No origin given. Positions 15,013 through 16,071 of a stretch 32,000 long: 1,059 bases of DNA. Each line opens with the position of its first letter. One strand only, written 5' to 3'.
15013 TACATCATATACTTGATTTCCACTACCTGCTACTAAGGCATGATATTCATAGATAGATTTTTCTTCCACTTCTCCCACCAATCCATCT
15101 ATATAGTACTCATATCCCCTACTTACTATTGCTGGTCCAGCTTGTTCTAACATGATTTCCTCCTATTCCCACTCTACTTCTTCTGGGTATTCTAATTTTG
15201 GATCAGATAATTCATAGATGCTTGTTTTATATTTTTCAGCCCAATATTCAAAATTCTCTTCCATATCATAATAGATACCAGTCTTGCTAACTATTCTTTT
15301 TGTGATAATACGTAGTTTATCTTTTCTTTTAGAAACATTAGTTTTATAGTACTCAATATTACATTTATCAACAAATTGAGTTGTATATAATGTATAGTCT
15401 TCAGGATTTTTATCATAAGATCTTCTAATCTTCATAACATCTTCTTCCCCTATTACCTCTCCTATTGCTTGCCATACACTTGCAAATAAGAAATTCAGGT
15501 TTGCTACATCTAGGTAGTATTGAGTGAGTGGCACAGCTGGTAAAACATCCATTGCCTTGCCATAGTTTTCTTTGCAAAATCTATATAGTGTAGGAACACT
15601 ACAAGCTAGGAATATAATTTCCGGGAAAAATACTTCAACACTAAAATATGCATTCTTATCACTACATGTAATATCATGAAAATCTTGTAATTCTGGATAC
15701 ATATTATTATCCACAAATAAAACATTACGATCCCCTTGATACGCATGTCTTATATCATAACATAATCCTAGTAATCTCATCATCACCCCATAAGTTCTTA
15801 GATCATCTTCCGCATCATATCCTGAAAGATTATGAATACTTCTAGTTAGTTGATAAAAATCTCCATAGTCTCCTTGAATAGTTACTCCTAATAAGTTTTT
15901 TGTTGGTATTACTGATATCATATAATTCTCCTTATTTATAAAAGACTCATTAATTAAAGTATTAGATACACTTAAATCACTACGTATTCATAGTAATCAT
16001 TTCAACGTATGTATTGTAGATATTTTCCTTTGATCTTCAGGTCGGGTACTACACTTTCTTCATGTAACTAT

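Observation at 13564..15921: Uncharacterised two-gene operon: 252 aa unknown protein plus SWIM zinc-finger protein with a pure D/E/Y repeat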

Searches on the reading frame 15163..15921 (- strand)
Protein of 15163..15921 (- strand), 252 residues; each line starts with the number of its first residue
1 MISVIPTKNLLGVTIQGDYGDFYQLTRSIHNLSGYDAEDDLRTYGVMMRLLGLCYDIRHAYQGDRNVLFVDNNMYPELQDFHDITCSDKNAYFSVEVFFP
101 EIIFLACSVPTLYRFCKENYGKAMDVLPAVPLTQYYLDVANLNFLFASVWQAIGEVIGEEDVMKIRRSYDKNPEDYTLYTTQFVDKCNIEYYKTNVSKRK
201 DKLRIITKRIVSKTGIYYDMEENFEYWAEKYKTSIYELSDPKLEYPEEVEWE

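Call 3: search_protein_families(library=pfam, proteins=[window:15163-15921:-], max_evalue=1)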
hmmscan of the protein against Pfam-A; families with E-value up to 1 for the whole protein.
window:15163-15921:- (252 aa): 3 families
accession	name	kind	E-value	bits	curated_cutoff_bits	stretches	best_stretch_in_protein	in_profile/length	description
PF21845.1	DUF6904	-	1.6e-59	202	27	1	2-251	1-238/238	Domain of unknown function (DUF6904)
PF03162.18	Y_phosphatase2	-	0.069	13.2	27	1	163-212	31-80/165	Tyrosine phosphatase family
PF15935.10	RnlA_toxin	-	0.1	13.3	27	1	149-195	14-63/87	RNase LS, bacterial toxin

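Call 4: search_protein_families(library=padloc, proteins=[window:15163-15921:-], max_evalue=1)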
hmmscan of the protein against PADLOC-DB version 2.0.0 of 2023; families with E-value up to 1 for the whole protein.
window:15163-15921:- (252 aa): 0 families

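Call 5: search_protein_families(library=ncbifam, proteins=[window:15163-15921:-], max_evalue=1)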
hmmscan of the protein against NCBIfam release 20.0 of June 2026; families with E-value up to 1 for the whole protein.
window:15163-15921:- (252 aa): 0 families

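Call 9: find_homologous_proteins(query=window:15163-15921:-)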
Query window:15163-15921:- (252 aa): 209 proteins with E <= 0.001 among 372 candidates; the best 120 are listed.
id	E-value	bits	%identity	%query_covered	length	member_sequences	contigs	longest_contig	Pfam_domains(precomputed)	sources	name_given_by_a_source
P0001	1.5e-169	580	100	100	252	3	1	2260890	PF21845.2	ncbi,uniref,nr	ncbi:DUF6904 family protein [Tannockella kyphosi]|uniref:DUF6904 family protein n=1 Tax=Tannockella 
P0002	1.2e-82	295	52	100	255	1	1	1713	PF21845.2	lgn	-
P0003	3.9e-82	294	52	100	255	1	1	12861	PF21845.2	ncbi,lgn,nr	ncbi:MAG: hypothetical protein PHY47_23505 [Lachnospiraceae bacterium]|nr:hypothetical protein [Lach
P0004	2.6e-81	291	52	100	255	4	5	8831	PF21845.2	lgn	-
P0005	8.2e-81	289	52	100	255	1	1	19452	PF21845.2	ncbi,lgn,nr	ncbi:MAG: hypothetical protein Q4B70_04985 [Lachnospiraceae bacterium]|nr:hypothetical protein [Lach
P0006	2.7e-80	288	51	100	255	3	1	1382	PF21845.2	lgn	-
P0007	1.7e-79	285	51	100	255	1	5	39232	PF21845.2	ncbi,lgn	-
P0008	1.4e-78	282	51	100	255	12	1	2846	PF21845.2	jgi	jgi:hypothetical protein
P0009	3.5e-78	281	51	100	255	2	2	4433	PF21845.2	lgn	-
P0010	1.8e-76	275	51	100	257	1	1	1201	PF21845.2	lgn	-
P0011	5.6e-76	273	51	100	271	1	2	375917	PF21845.2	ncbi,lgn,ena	-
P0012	7.6e-76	273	51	100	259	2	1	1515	PF21845.2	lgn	-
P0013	1.2e-74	269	51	100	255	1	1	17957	PF21845.2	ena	-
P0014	1.3e-74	269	51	100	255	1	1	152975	PF21845.2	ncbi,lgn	-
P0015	1.5e-74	269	49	100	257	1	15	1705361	PF21845.2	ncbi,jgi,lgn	ncbi:MAG: DUF6904 family protein [Lentihominibacter sp.]|jgi:hypothetical protein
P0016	1.6e-74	269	49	100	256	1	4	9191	PF21845.2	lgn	-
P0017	1.7e-74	269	47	100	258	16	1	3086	PF21845.2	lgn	-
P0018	4.2e-74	267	49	100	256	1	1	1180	PF21845.2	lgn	-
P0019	6.2e-74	267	50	100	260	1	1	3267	PF21845.2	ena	-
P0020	1.7e-73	265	48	100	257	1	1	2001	PF21845.2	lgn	-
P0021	6.4e-73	263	47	100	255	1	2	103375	PF21845.2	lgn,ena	-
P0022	6.6e-73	263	47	100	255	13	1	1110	PF21845.2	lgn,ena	-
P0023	1.1e-72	263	49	100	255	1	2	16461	PF21845.2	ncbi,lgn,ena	-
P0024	2.8e-72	261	48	100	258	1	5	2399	PF21845.2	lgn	-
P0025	4.2e-72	261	49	100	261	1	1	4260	PF21845.2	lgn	-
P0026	4.0e-71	257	47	99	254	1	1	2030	PF21845.2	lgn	-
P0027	1.9e-70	255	48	100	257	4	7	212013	PF21845.2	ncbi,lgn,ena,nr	ncbi:MAG: DUF6904 family protein [Saccharofermentanales bacterium]|nr:hypothetical protein [Clostrid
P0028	2.0e-69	252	47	100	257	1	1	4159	PF21845.2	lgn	-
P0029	8.2e-68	247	46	100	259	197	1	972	PF21845.2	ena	-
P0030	9.3e-68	246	47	100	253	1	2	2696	PF21845.2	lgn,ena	-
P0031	3.1e-66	241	46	100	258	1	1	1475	PF21845.2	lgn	-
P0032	2.4e-65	239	45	100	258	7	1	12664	PF21845.2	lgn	-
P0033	1.0e-64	236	44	100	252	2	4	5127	PF21845.2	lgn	-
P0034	2.1e-64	235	45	100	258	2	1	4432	PF21845.2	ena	-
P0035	6.6e-64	234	44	100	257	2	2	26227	PF21845.2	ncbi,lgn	-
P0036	4.7e-62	228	46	100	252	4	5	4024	PF21845.2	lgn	-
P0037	6.0e-62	227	45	100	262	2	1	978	PF21845.2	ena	-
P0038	4.4e-61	225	44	100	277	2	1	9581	PF21845.2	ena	-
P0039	6.9e-61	224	44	100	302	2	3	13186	PF21845.2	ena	-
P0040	2.3e-60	222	45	100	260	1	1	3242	PF21845.2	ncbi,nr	ncbi:MAG: hypothetical protein Q4C18_06770 [Eubacteriales bacterium]|nr:hypothetical protein [Eubact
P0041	3.7e-60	222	43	100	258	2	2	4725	PF21845.2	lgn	-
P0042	4.6e-60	221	43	100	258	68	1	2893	PF21845.2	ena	-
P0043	4.8e-60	221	43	100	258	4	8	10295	PF21845.2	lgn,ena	-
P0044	6.0e-60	221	43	100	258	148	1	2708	PF21845.2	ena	-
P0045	7.0e-60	221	43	100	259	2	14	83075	PF21845.2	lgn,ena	-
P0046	1.1e-59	220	44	100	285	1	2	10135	PF21845.2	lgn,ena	-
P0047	1.2e-59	220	43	100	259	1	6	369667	PF21845.2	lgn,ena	-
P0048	2.6e-59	219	44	100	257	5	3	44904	PF21845.2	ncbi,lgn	-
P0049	7.7e-59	217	43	100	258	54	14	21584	PF21845.2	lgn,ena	-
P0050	9.7e-59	217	45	100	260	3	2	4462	PF21845.2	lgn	-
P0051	1.1e-58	217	46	100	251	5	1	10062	PF21845.2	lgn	-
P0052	2.7e-58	215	40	100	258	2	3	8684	PF21845.2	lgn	-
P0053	3.4e-58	215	43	100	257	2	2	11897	PF21845.2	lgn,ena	-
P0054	4.1e-58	215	41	100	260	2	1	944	PF21845.2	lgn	-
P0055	4.6e-58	215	41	100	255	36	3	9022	PF21845.2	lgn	-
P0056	5.5e-58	214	43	100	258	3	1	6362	PF21845.2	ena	-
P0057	1.5e-57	213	41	100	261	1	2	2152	PF21845.2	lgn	-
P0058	1.6e-57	213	42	100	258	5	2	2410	PF21845.2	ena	-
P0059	2.0e-57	213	43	100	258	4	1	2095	PF21845.2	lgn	-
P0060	2.0e-57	213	42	100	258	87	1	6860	PF21845.2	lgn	-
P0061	2.0e-57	213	42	100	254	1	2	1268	PF21845.2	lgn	-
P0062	7.6e-57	211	42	100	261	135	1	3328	PF21845.2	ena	-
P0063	8.0e-57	211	41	100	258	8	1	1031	PF21845.2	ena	-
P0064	9.3e-57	210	42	100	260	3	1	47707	PF21845.2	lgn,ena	-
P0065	1.2e-56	210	41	100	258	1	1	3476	PF21845.2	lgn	-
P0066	1.7e-56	210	41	100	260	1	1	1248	PF21845.2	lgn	-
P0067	3.5e-56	209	42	100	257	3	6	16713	PF21845.2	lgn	-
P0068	3.6e-56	208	42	100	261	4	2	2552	PF21845.2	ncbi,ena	-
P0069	7.7e-56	207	40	100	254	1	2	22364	PF21845.2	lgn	-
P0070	2.1e-55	206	41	100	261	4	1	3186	PF21845.2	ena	-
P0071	2.9e-55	206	43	98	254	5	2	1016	PF21845.2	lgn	-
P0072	5.0e-55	205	43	100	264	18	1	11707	PF21845.2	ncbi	-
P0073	9.3e-55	204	41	100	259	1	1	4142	PF21845.2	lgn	-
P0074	1.3e-54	203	42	100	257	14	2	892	PF21845.2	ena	-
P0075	2.3e-54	203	40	100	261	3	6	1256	PF21845.2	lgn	-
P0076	6.2e-54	201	41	100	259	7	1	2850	PF21845.2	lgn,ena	-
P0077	7.5e-54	201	43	100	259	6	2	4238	PF21845.2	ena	-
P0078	8.8e-53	197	41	100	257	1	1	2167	PF21845.2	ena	-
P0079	3.4e-51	192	38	94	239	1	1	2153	PF21845.2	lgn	-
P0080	5.7e-51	191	39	100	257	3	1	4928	PF21845.2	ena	-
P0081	5.9e-51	191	42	100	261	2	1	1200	PF21845.2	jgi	-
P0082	7.3e-51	191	40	100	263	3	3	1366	PF21845.2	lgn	-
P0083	3.8e-50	189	39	100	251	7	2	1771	PF21845.2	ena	-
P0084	1.0e-49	187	39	100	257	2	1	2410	PF21845.2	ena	-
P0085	1.5e-47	180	41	100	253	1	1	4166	PF21845.2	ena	-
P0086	2.6e-47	179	42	88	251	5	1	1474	PF21845.2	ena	-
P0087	6.4e-46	175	38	100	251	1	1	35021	PF21845.2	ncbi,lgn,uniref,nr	ncbi:hypothetical protein EDD63_12323 [Breznakia blatticola]|uniref:Uncharacterized protein n=1 Tax=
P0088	2.2e-44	170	40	98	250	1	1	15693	PF21845.2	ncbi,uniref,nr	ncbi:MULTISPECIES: hypothetical protein [unclassified Breznakia]|uniref:DUF6904 family protein n=1 T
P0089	4.1e-28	117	33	100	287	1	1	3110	PF21845.2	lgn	-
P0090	3.0e-27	114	31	100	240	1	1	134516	PF21845.2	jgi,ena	-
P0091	3.9e-27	113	32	100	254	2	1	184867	PF21845.2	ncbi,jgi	jgi:hypothetical protein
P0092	1.2e-26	112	33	100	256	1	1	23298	PF21845.2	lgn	-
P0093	2.4e-26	111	32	100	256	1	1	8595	PF21845.2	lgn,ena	-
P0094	7.7e-26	109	33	100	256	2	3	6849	PF21845.2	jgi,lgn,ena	-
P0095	1.3e-25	108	29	100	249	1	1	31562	PF21845.2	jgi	jgi:hypothetical protein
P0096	3.8e-25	107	30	100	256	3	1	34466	PF21845.2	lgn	-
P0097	2.8e-24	104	29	100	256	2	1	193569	PF21845.2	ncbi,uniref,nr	ncbi:DUF6904 family protein [Clostridium thermarum]|uniref:DUF6904 family protein n=1 Tax=Clostridiu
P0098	3.2e-24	104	29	100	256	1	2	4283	PF21845.2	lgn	-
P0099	3.3e-24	104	32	100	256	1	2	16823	PF21845.2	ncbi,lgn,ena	-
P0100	3.5e-24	104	31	100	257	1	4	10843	PF21845.2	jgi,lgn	jgi:hypothetical protein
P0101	3.6e-24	104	30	100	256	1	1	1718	PF21845.2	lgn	-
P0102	4.2e-24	103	30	100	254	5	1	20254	PF21845.2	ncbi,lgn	-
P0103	8.6e-24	102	31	100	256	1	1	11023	PF21845.2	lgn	-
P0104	9.2e-24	102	32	100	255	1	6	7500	PF21845.2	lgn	-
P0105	1.7e-23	101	31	100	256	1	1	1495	PF21845.2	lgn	-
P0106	2.4e-23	101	30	100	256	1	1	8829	PF21845.2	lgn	-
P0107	2.8e-23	101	31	100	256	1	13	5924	PF21845.2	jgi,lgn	jgi:hypothetical protein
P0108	3.9e-23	100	30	100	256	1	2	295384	PF21845.2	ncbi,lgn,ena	-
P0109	4.0e-23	100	29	100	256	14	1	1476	PF21845.2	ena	-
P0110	7.9e-23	99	29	100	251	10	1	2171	PF21845.2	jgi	jgi:hypothetical protein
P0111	9.4e-23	99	30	100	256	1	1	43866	PF21845.2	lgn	-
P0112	9.7e-23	99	28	100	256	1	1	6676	PF21845.2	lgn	-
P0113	1.5e-22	98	30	100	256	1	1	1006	PF21845.2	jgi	-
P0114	2.0e-22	98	30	100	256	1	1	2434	PF21845.2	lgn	-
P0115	2.3e-22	98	30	100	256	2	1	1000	PF21845.2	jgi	-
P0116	3.0e-22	97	29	100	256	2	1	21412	PF21845.2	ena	-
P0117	3.3e-22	97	32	100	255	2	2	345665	PF21845.2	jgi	-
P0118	3.7e-22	97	28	100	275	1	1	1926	PF21845.2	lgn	-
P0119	4.0e-22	97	28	100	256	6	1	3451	PF21845.2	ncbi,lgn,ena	-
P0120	4.4e-22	97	31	100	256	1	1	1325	PF21845.2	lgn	-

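Call 13: find_encoding_contigs(protein=P0015, flank=8000, max_places=4)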
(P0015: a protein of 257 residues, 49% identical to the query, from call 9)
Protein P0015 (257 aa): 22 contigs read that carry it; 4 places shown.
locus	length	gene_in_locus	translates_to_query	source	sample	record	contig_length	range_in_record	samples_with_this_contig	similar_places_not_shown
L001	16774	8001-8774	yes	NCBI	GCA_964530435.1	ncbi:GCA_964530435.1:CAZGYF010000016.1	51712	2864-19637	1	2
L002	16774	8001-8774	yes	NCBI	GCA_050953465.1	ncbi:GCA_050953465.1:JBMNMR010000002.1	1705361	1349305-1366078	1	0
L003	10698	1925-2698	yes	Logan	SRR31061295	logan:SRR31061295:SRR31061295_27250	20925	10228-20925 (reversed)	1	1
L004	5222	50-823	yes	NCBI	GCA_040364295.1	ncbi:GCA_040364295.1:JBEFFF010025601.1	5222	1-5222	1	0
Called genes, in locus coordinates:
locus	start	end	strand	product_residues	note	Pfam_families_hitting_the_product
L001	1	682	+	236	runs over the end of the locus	PF00795:CN_hydrolase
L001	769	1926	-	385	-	PF00465:Fe-ADH, PF13685:Fe-ADH_2, PF25137:ADH_Fe_C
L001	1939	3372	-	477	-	PF02133:Transp_cyt_pur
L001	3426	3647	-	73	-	-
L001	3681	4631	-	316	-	PF00491:Arginase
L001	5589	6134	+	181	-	PF13635:DUF4143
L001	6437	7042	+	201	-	-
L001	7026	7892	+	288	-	PF08843:AbiEii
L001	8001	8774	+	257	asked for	PF21845:DUF6904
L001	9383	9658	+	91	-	-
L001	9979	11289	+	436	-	PF13173:AAA_14, PF13635:DUF4143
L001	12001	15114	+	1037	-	PF00133:tRNA-synt_1, PF09334:tRNA-synt_1g (faint), PF08264:Anticodon_1, PF19302:DUF5915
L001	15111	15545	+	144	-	-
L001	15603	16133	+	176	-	PF10688:Imp-YgjV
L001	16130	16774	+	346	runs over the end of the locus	PF21016:RlmN_N, PF04055:Radical_SAM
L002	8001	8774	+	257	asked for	PF21845:DUF6904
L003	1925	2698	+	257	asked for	PF21845:DUF6904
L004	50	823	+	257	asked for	PF21845:DUF6904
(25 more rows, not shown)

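Call 14: find_encoding_contigs(protein=P0097, flank=8000, max_places=3)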
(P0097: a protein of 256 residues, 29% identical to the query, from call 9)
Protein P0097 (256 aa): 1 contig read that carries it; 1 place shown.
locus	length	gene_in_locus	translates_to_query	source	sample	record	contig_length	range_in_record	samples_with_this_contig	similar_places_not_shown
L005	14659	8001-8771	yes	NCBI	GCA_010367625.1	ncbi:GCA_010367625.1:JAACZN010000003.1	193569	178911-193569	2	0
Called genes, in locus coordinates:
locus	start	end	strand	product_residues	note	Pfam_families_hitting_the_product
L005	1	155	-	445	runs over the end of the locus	PF12698:ABC2_membrane_3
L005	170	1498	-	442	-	PF12698:ABC2_membrane_3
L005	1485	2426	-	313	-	PF00005:ABC_tran, PF13304:AAA_21, PF13732:DrrA1-3_C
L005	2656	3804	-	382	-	PF00990:GGDEF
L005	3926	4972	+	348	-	PF02424:ApbE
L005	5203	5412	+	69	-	-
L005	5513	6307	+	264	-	-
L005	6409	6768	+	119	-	PF10241:KxDL (faint)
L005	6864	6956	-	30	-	-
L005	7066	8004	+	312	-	PF01370:Epimerase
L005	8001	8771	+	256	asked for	PF21845:DUF6904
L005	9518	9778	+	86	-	PF13276:HTH_21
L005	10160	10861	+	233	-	PF01555:N6_N4_Mtase, PF01170:UPF0020 (faint), PF13847:Methyltransf_31 (weak), PF08241:Methyltransf_11 (faint), PF13649:Methyltransf_25 (weak), PF01555:N6_N4_Mtase (weak)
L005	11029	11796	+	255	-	PF13847:Methyltransf_31 (faint), PF01555:N6_N4_Mtase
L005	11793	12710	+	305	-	PF02086:MethyltransfD12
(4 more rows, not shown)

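Call 15: find_related_loci(query=A1, collection=genome_contigs, flank=6000)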
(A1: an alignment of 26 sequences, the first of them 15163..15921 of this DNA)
Query A1 (252 aa) in genome_contigs; peptide patterns used: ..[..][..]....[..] (x = any residue, [..] = any of these).
215 stretches matched a pattern; 205 encode a relative of the query (tblastn E <= 1e-3); the best 80 are kept; 80 distinct loci.
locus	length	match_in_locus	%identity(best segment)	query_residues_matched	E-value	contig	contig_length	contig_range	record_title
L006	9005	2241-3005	51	1-251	2e-84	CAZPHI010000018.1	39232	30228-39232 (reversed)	MAG TPA_asm: uncultured Lachnospiraceae bacterium isolate SRP192927_co8_25 genome assembly, contig: NODE_724_length_3923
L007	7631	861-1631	49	1-251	3e-81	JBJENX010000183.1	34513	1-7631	MAG: Lachnospiraceae bacterium isolate LOHA42_bin.057 NODE_759_length_34513_cov_27.293633, whole genome shotgun sequence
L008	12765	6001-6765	51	1-251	5e-81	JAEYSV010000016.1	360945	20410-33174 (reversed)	MAG: Bacillota bacterium isolate OH_CBlB_10 k127_3031308, whole genome shotgun sequence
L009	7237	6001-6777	51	1-251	9e-81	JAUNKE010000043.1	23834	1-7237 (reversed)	MAG: Peptostreptococcaceae bacterium isolate S30M_Sa_15 NODE_1207_length_23834_cov_14.302872, whole genome shotgun seque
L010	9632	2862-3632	48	1-251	5e-80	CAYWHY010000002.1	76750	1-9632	MAG TPA_asm: uncultured Lachnospiraceae bacterium isolate SRP350583_co1_453 genome assembly, contig: NODE_437_length_767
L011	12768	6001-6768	48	1-251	7e-80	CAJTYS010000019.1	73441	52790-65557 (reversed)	MAG TPA_asm: uncultured Eubacteriales bacterium isolate MGBC119074 genome assembly, contig: MGBC119074.19, whole genome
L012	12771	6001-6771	49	1-251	6e-80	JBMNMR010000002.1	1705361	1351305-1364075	MAG: Lentihominibacter sp. isolate SBF912LR0HQ0204 contig_6351, whole genome shotgun sequence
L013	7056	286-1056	49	1-251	4e-80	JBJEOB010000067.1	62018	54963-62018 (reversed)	MAG: Lachnospiraceae bacterium isolate LOHA06_bin.032 NODE_239_length_62018_cov_8.533125, whole genome shotgun sequence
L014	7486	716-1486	48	1-251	6e-80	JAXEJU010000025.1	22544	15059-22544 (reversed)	MAG: Eubacterium sp. isolate SUG2712 k141_1224941, whole genome shotgun sequence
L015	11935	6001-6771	48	1-251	3e-79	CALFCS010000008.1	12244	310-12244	MAG TPA_asm: uncultured Lachnospiraceae bacterium isolate SRR2857969_bin.89_CONCOCT_v1.1_MAG genome assembly, contig: ER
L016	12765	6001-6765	47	1-251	2e-76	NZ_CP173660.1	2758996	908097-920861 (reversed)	Sellimonas caecigallum strain JCM 35759 chromosome, complete genome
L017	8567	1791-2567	48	1-251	1e-75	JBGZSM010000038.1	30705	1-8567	MAG: Filifactoraceae bacterium isolate D-73_MAG_2 D-73__62807, whole genome shotgun sequence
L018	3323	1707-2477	47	1-251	4e-75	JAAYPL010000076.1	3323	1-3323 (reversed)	MAG: Clostridiaceae bacterium isolate AS22ysBPME_212 82791_AS22, whole genome shotgun sequence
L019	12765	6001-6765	44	1-251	3e-68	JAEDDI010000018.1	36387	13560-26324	MAG: Bacillota bacterium isolate MAG028 NODE_978_length_36387_cov_7.458109, whole genome shotgun sequence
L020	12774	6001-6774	42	1-251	2e-66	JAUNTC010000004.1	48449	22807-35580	MAG: Lachnospiraceae bacterium isolate S5M_St_36 NODE_134_length_48449_cov_15.738749, whole genome shotgun sequence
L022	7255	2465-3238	43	1-251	8e-66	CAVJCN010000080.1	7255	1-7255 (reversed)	Absicoccus sp. isolate H07677-L1_cleanbin_000022 genome assembly, contig: Spades_H07677-L1_contig_6554, whole genome sho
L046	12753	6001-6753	38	1-251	7e-51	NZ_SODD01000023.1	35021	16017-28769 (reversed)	Breznakia blatticola strain DSM 28867 Ga0244708_123, whole genome shotgun sequence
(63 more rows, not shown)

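Call 30: search_solved_structures(query=A1, max_evalue=1)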
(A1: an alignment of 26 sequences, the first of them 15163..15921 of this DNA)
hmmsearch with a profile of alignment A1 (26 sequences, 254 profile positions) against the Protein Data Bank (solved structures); distinct sequences matched with E-value up to 1: 1.
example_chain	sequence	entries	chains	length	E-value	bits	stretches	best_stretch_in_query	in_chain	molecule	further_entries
7osv_A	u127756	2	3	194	0.53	13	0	201-231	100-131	DeNovoTIM6-SB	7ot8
